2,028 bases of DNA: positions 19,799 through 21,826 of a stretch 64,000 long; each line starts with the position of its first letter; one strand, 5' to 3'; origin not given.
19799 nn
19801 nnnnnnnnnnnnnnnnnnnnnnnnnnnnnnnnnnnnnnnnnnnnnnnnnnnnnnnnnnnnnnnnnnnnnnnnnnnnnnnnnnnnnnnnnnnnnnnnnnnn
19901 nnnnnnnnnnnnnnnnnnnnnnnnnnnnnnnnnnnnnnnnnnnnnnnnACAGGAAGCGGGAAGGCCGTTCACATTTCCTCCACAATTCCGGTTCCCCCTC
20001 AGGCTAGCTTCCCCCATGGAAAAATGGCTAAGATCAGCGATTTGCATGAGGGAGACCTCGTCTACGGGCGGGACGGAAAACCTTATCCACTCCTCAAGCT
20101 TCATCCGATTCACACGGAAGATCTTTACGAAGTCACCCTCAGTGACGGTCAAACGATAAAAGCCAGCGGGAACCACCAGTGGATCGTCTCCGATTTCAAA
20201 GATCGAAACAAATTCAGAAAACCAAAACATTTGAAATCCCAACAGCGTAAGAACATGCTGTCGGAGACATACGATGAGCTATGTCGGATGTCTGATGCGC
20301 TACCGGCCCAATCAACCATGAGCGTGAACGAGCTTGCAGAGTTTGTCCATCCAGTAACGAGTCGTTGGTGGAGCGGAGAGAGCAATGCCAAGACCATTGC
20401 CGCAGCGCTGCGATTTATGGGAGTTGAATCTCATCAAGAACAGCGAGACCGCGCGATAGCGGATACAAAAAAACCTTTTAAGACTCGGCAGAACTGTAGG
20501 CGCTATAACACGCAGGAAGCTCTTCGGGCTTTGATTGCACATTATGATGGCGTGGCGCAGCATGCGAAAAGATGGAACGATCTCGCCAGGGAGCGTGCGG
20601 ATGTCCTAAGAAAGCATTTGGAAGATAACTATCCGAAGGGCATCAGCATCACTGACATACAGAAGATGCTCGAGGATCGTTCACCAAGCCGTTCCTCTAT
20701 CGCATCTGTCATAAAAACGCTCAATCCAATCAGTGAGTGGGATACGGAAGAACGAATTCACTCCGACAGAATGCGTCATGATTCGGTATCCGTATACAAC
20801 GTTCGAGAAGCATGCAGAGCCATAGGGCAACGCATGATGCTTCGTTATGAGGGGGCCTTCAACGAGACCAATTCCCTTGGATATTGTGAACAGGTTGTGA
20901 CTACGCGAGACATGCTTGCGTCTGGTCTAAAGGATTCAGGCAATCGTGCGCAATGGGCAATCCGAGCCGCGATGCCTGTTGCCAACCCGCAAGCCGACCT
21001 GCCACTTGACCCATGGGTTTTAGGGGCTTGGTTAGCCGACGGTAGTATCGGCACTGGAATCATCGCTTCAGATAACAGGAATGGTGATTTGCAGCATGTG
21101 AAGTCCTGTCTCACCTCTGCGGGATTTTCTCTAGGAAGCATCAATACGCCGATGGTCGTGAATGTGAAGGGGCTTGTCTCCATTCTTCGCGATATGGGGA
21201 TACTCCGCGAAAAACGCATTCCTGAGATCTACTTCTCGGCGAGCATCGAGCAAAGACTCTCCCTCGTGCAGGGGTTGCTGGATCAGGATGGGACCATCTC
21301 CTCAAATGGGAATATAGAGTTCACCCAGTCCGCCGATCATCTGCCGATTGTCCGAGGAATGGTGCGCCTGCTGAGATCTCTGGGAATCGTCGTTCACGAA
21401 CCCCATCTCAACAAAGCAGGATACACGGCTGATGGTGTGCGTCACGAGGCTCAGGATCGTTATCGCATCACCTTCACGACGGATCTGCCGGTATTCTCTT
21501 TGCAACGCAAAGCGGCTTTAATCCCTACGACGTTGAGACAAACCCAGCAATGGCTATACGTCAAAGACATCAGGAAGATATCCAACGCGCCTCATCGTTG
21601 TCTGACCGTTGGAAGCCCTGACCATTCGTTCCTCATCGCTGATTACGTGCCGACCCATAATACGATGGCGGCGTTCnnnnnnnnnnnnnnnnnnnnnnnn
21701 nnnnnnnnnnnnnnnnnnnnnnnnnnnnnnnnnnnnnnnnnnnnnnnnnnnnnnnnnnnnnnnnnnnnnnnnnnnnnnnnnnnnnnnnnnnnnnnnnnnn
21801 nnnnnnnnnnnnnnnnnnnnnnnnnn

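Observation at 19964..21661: Class-3-type intein with a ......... homing endonuclease splitting the Walker A motif of the conjugative VirB4-like ATPase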

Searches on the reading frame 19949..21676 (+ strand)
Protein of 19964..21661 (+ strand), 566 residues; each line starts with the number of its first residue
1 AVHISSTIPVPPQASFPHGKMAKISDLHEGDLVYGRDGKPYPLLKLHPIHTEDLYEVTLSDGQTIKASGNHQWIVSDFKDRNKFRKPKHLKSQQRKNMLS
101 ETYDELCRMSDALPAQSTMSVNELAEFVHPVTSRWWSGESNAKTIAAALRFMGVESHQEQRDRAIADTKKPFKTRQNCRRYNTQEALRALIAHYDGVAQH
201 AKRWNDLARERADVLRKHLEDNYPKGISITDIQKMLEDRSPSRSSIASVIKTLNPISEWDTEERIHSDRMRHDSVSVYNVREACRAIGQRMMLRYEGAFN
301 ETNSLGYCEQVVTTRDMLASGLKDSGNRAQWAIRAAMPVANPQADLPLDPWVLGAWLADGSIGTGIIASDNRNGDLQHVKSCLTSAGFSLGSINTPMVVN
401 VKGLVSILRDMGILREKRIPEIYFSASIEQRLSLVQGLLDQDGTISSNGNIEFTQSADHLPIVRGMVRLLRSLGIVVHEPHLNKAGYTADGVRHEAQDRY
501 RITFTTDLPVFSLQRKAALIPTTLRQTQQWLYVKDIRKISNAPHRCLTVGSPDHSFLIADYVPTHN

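Call 6: search_protein_families(library=pfam, proteins=[window:19964-21661:+], max_evalue=1)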
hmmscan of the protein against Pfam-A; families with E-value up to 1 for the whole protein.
window:19964-21661:+ (566 aa): 6 families
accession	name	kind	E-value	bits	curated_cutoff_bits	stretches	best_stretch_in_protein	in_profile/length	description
PF05204.19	Hom_end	-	3.2e-05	24.5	21.1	1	419-515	2-95/110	Homing endonuclease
PF14528.11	LAGLIDADG_3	-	0.0072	17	22.5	1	430-477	2-50/82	LAGLIDADG-like domain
PF14890.11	Intein_splicing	-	0.0085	16.3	35.8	1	52-173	48-96/155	Intein splicing domain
PF05203.21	Hom_end_hint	-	0.16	12.4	32.1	1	19-64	13-56/228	Hom_end-associated Hint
PF23179.1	bHLH_INO2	-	0.29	11.7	23.4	0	80-111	2-34/74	INO2 bHLH domain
PF09278.17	MerR-DNA-bind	-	0.39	11.8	25.4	0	185-220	18-53/65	MerR, DNA binding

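Call 7: search_protein_families(library=ncbifam, proteins=[window:19964-21661:+], max_evalue=1)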
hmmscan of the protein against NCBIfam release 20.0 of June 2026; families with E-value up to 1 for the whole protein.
window:19964-21661:+ (566 aa): 3 families
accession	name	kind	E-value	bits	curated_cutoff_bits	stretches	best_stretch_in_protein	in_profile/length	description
NF045703.1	rSAM_Tes_intein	exception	0.0014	16.5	1700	1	415-484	447-517/1040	tetraether lipid synthase Tes, intein-containing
NF038136.1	rSAM_Rv_intein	exception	0.0048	15.8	700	1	19-201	88-263/574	intein-containing Rv2578c family radical SAM protein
NF011491.0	PRK14898.1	equivalog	0.018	13.1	783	1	351-474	247-379/860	DNA-directed RNA polymerase subunit A''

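Call 26: search_dna_similar(query=window:19964-21661:+, collection=phages, mode=protein, max_rows=20, max_evalue=0.001)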
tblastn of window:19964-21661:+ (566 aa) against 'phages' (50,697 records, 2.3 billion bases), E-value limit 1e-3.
Records with a match: 828; places in all: 848; records where one place covers at least 80% of the query: 0.
Best place of each record, by identity: <60% 828.
By first word of the organism name: Mycobacterium 300; Salmonella 183; Vibrio 66; Stx2a-converting 49; Klebsiella 37; Escherichia 28; Aeromonas 21; Pseudomonas 20; Gordonia 15; Enterococcus 14; and 42 more.
By host as written in the record: Mycobacterium smegmatis mc2 155 230; - 111; Salmonella enterica 43; Mycobacterium smegmatis mc#155 34; Salmonella enterica subsp. enterica serovar Enteritidis 28; Salmonella enterica subsp. enterica serovar Typhimurium 27; Klebsiella pneumoniae 19; Salmonella sp. 16; and 161 more.
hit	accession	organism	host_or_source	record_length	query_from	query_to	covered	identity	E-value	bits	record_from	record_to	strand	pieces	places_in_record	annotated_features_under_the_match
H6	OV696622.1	Brevibacterium phage Rousseau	French washed-rind cheese surface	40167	1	566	69%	28.0%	1e-23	168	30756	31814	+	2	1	DnaB-like replicative helicase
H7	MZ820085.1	Mycobacterium phage ScoobyDoobyDoo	Mycobacterium smegmatis mc2 155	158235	19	566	68%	27.7%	6e-20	150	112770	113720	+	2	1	195: HNH endonuclease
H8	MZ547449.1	Acidovorax phage ACF1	Acidovorax citrulli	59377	9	566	58%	31.9%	4e-19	152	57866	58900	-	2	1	terminase large subunit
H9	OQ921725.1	Streptomyces phage Frankenweenie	Streptomyces scabiei RL-34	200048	24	566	65%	28.5%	7e-19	146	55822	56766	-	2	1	79: exonuclease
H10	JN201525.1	Mycobacterium phage Thibault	Mycobacterium smegmatis mc2 155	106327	25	566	51%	34.8%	7e-27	172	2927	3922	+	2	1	6: terminase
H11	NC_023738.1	Mycobacterium phage Thibault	Mycobacterium smegmatis mc2 155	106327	25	566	51%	34.8%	7e-27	172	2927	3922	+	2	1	6: exonuclease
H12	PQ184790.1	Mycobacterium phage Dove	Mycobacterium smegmatis mc2 155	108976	25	566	51%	34.8%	7e-27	172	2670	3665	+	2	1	7: terminase large subunit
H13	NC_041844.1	Mycobacterium phage Optimus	Mycobacterium smegmatis mc2 155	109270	25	566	51%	34.8%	7e-27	172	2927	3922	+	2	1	7: exonuclease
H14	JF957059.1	Mycobacterium phage Optimus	Mycobacterium smegmatis mc2 155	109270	25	566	51%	34.8%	7e-27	172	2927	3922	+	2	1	7: terminase large subunit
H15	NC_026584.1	Mycobacterium phage Minerva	Mycobacterium smegmatis mc2 155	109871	25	566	51%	34.8%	7e-27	172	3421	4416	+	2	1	9: exonuclease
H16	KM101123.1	Mycobacterium phage Minerva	Mycobacterium smegmatis mc2 155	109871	25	566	51%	34.8%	7e-27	172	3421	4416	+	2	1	9: terminase large subunit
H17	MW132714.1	Mycobacterium phage Pound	Mycobacterium smegmatis mc#155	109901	25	566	51%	34.8%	7e-27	172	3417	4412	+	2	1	9: terminase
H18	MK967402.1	Mycobacterium phage NihilNomen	Mycobacterium smegmatis mc2155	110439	25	566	51%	34.8%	7e-27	172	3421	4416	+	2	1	9: terminase large subunit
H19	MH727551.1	Mycobacterium phage Kalah2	Mycobacterium smegmatis mc2 155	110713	25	566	51%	34.8%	7e-27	172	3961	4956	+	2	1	10: terminase large subunit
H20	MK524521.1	Mycobacterium phage Schatzie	Mycobacterium smegmatis mc2 155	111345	25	566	51%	34.8%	7e-27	172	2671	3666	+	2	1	8: terminase large subunit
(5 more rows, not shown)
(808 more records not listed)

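Call 35: search_solved_structures(query=window:19964-21661:+, max_evalue=1, show_alignments=3)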
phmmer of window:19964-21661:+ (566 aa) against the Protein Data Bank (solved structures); distinct sequences matched with E-value up to 1: 14.
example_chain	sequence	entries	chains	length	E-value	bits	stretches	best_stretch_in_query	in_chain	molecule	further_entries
1um2_A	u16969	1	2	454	4.2e-07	32.1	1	411-566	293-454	ENDONUCLEASE PI-SCEI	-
1dfa_A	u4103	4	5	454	4.3e-07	32.1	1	411-566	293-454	PI-SCEI ENDONUCLEASE | ENDONUCLEASE PI-SCEI | PI-SCEI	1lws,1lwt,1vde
1jva_A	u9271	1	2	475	1.1e-06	30.8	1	411-565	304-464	VMA1-DERIVED HOMING ENDONUCLEASE X10SSS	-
1ef0_A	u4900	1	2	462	1.3e-06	30.5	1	411-563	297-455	PI-SCEI ENDONUCLEASE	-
9cop_A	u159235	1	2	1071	3.1e-06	29.2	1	411-566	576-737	V-type proton ATPase catalytic subunit A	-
6rix_A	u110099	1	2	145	3.5e-06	29.1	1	23-76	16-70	Replicative DNA helicase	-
6riy_A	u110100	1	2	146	1.6e-05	26.9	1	23-76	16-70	Replicative DNA helicase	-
6bs8_A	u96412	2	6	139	0.00059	21.7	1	22-74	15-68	Replicative DNA helicase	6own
6riz_A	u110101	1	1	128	0.0065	18.3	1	10-75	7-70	gp41-1 intein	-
6qaz_A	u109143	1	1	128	0.061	15.1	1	10-73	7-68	cyanophage-like gp41-1 intein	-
3ja6_H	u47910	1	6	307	0.11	14.3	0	197-259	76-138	Methyl-accepting chemotaxis protein 2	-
2ch7_B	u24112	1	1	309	0.11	14.3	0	197-259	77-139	METHYL-ACCEPTING CHEMOTAXIS PROTEIN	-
2ch7_A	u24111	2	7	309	0.18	13.6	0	197-259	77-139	METHYL-ACCEPTING CHEMOTAXIS PROTEIN | Methyl-accepting chemotaxis protein 2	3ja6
2cw7_A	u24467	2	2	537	0.73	11.5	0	411-476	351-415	Endonuclease PI-PkoII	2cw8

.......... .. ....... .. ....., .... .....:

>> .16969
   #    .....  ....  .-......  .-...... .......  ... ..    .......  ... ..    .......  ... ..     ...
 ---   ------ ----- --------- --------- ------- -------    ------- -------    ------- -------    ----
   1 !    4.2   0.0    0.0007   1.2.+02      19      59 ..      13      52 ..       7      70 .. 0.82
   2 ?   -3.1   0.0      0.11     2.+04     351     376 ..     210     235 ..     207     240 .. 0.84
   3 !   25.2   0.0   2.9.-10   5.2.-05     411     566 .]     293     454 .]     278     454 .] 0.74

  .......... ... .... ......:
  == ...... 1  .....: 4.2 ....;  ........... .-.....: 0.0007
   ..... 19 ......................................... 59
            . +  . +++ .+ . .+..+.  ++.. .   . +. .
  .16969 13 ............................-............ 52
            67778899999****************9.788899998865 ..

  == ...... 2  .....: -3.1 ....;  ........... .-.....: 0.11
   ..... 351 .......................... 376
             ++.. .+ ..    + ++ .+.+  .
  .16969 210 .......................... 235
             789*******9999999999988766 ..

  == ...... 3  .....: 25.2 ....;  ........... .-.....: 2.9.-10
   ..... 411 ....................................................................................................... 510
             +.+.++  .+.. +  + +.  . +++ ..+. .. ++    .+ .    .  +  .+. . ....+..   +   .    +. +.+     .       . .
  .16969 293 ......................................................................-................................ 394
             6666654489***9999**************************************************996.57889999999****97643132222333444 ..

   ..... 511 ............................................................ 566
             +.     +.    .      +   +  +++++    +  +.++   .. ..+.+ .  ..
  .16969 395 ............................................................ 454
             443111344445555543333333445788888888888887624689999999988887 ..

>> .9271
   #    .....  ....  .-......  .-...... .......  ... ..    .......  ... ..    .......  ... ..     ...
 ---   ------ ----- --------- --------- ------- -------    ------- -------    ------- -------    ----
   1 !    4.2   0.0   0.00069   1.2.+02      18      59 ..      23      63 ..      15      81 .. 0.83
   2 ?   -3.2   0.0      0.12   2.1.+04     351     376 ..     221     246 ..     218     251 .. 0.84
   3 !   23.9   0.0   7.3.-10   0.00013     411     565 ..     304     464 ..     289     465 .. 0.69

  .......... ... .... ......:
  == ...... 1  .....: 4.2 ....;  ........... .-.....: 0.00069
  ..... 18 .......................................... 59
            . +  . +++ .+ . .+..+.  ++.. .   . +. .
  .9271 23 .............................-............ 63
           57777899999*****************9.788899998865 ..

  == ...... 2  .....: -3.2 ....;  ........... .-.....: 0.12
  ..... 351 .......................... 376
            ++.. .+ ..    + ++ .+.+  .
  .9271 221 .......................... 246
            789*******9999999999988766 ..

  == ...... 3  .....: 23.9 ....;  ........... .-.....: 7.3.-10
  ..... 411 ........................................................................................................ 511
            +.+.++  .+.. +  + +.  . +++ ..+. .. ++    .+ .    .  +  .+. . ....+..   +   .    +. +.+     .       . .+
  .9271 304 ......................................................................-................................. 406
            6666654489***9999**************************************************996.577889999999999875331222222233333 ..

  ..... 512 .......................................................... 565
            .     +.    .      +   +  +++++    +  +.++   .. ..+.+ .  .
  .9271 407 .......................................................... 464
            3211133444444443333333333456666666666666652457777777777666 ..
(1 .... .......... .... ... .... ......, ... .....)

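Call 36: find_homologous_proteins(query=window:19964-21661:+, max_evalue=0.001)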
Query window:19964-21661:+ (566 aa): 55 proteins with E <= 0.001 among 8000 candidates.
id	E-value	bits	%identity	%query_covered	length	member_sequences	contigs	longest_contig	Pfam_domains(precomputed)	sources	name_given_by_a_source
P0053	1.2e-127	445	56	56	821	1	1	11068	PF12846.14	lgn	-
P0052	5.2e-126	440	56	56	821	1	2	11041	PF12846.14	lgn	-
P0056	7.2e-126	439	56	56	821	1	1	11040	PF12846.14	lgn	-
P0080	1.4e-109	385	40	95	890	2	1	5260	PF12846.14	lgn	-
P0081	1.1e-90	323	60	44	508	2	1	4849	-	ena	-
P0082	5.7e-73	264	60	37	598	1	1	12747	PF12846.14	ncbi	ncbi:ATP-binding protein, partial [Bifidobacterium longum]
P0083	8.6e-73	264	60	37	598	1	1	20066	PF12846.14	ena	-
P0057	9.0e-68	247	68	29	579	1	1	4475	PF12846.14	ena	-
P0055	4.4e-67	245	67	29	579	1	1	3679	PF12846.14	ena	-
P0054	1.7e-66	243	67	29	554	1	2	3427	PF12846.14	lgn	-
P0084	6.9e-47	178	32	51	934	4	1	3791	PF05204.20,PF14528.12,PF12846.14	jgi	jgi:hypothetical protein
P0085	1.9e-40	157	37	41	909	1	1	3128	PF17854.7,PF14528.12,PF01580.25,PF09397.17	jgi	jgi:hypothetical protein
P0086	3.2e-37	146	34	45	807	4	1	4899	PF17289.9,PF03237.22,PF14528.12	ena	-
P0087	6.3e-36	142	34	45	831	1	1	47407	PF14528.12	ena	-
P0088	2.9e-35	140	35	45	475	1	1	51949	PF14528.12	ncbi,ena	-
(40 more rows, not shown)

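Call 54: predict_structure(alignment_id=A2)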
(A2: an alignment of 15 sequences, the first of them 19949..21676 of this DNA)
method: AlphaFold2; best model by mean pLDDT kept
length: 576 residues; sequences in the alignment: 15
mean_pLDDT: 87.5   pTM: 0.65
mean pLDDT of the five models: 87.5, 87.2, 86.5, 84.1, 84.0
residues with pLDDT >= 90: 356; 70-90: 173; 50-70: 31; < 50: 16
segments of 3 or more residues with pLDDT < 50: 1-3, 303-309, 573-576
pLDDT, mean of each block of 10 residues (from residue 1): 66 95 94 95 93 85 95 90 83 79 89 92 92 86 72 88 78 60 89 95 88 93 89 93 89 91 77 67 94 83 48 82 91 92 93 97 93 88 94 88 92 96 95 98 96 94 94 97 90 81 91 95 92 91 92 84 92 46
secondary structure, 60 per line:
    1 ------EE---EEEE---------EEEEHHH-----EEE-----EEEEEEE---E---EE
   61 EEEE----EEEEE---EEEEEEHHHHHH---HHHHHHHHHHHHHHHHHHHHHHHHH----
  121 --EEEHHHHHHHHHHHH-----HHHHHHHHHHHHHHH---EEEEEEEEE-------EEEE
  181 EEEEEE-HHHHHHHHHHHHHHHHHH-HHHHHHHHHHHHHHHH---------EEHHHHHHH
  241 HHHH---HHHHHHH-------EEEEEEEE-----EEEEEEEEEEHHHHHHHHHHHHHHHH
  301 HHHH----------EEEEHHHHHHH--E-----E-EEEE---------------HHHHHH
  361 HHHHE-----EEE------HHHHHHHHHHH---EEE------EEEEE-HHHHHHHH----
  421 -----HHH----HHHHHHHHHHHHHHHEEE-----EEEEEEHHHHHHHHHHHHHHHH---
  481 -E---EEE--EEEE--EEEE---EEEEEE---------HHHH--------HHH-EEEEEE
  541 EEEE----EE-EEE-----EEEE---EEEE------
elements in order: E12-15 E25-28 E37-39 E45-51 E59-64 E69-73 E77-82 H83-88 H92-116 E123-125 H126-137 H143-157 E161-169 E177-186 H188-205 H207-222 H234-244 H248-254 E262-269 E275-284 H285-304 E315-318 H319-325 E336-339 H355-364 E371-373 H380-390 E394-396 E403-407 H409-416 H433-447 E448-450 E456-461 H462-477 E486-488 E491-494 E497-500 E504-509 H519-522 E535-544 E552-554 E560-563 E567-570

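Call 57: fold_search(model_id=the predicted structure, library=pdb)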
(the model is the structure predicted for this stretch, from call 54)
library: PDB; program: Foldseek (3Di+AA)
matches with E <= 10: 246; with E <= 0.001: 16
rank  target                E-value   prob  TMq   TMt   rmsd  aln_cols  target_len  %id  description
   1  1ef0_A                6.8e-16  1.00  0.49  0.64  19.0       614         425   14  CRYSTAL STRUCTURE OF PI-SCEI MINIPRECURSOR (released 2000-06-07)
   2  1jva_B                6.1e-15  1.00  0.48  0.63  19.3       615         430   14  CRYSTAL STRUCTURE OF THE VMA1-DERIVED ENDONUCLEASE BEARING THE N AND C EXTEIN PROPEPTIDES (released 2002-08-29)
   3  1vde_A                1.3e-14  1.00  0.48  0.62  19.3       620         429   14  PI-SCEI, A HOMING ENDONUCLEASE WITH PROTEIN SPLICING ACTIVITY (released 1998-04-08)
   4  1vde_B                1.9e-14  1.00  0.48  0.63  18.0       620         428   14  PI-SCEI, A HOMING ENDONUCLEASE WITH PROTEIN SPLICING ACTIVITY (released 1998-04-08)
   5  1lws_A                2.1e-14  1.00  0.48  0.63  21.1       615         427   14  Crystal structure of the intein homing endonuclease PI-SceI bound to its recognition sequence (released 2002-09-27)
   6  1um2_A                3.9e-14  1.00  0.47  0.64  20.0       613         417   14  Crystal Structure of the Vma1-Derived Endonuclease with the Ligated Extein Segment (released 2004-09-22)
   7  1jva_A                9.0e-14  1.00  0.48  0.63  19.9       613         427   13  CRYSTAL STRUCTURE OF THE VMA1-DERIVED ENDONUCLEASE BEARING THE N AND C EXTEIN PROPEPTIDES (released 2002-08-29)
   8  1lwt_A                1.1e-13  1.00  0.49  0.61  19.7       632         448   14  Crystal structure of the intein homing endonuclease PI-SceI bound to its substrate DNA (Ca2+ free) (released 2002-09-27)
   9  1ef0_B                1.6e-13  1.00  0.47  0.66  20.9       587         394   14  CRYSTAL STRUCTURE OF PI-SCEI MINIPRECURSOR (released 2000-06-07)
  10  1dfa                  2.0e-13  1.00  0.47  0.65  20.8       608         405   14  CRYSTAL STRUCTURE OF PI-SCEI IN C2 SPACE GROUP (released 1999-12-08)
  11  1um2_B                4.7e-13  1.00  0.48  0.65  20.5       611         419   15  Crystal Structure of the Vma1-Derived Endonuclease with the Ligated Extein Segment (released 2004-09-22)
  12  7qsu                  7.4e-09  1.00  0.28  0.41   9.0       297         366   16  Crystal structure of homing endonuclease-associated TliVMA intein (C1A, d333-339) (released 2022-03-30)
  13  7qss                  1.5e-06  1.00  0.27  0.34  10.5       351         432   15  Crystal structure of homing endonuclease-associated TliVMA intein (C1A) (released 2022-03-30)
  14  2cw7                  2.5e-06  1.00  0.33  0.35  33.6       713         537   10  Crystal structure of intein homing endonuclease II (released 2006-04-18)
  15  7qst                  2.6e-05  1.00  0.28  0.43   8.7       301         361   16  Crystal structure of homing endonuclease-associated PhoVMA intein (C1A) (released 2022-03-30)
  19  6rix_A                2.7e-03  1.00  0.12  0.49   1.6        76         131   30  Crystal structure of MchDnaB-1 intein (released 2020-05-13)
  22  6rix_B                3.5e-03  1.00  0.12  0.49   1.5        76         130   30  Crystal structure of MchDnaB-1 intein (released 2020-05-13)
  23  6bs8_C                3.7e-03  1.00  0.11  0.51   1.6        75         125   27  The class 3 DnaB intein from Mycobacterium smegmatis (released 2018-11-21)
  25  6bs8_A                1.2e-02  1.00  0.11  0.50   1.6        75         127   27  The class 3 DnaB intein from Mycobacterium smegmatis (released 2018-11-21)
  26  6bs8_B                1.3e-02  1.00  0.11  0.49   1.6        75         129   27  The class 3 DnaB intein from Mycobacterium smegmatis (released 2018-11-21)
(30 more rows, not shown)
